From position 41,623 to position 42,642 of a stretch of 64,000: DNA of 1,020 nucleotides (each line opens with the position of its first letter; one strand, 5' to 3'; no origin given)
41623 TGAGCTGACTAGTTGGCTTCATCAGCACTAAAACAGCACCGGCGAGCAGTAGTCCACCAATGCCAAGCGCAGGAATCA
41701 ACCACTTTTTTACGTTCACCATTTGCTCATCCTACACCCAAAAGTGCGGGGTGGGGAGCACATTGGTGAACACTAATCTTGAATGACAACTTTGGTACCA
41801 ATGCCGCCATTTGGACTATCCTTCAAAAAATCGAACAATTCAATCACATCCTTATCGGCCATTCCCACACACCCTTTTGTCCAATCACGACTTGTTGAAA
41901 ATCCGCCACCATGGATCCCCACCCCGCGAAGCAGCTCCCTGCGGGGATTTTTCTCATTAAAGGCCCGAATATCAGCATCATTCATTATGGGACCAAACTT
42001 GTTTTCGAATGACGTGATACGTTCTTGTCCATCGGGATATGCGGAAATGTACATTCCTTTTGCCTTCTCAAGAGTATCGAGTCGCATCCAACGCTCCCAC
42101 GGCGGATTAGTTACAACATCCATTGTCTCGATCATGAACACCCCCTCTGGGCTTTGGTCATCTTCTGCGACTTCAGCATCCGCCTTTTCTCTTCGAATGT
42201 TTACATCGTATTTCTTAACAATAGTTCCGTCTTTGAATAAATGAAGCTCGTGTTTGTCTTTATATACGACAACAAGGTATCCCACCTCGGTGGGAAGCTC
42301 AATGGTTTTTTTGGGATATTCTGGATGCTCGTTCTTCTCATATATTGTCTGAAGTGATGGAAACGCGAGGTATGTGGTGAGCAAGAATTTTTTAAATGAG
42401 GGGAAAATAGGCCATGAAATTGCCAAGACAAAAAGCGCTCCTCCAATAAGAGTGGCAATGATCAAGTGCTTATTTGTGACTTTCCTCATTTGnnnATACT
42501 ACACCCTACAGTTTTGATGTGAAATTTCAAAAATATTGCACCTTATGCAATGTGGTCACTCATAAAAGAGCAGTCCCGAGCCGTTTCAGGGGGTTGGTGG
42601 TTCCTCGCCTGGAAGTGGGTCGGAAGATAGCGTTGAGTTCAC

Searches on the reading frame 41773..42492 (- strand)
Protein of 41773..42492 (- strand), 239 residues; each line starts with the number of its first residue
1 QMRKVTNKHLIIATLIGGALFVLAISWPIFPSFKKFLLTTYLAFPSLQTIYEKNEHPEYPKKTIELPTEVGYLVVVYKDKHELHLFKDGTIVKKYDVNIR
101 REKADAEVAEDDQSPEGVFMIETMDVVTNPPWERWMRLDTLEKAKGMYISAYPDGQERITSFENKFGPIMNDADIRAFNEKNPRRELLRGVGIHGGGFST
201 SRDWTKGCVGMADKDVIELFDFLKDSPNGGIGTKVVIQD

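Call 53: search_protein_families(library=pfam, proteins=[window:41773-42492:-], max_evalue=0.001)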
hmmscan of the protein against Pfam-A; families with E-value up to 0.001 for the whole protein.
window:41773-42492:- (239 aa): 1 family
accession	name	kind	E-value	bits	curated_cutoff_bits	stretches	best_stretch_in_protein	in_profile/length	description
PF03734.19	YkuD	-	2.6e-14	54.5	23.4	1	72-237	2-146/146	L,D-transpeptidase catalytic domain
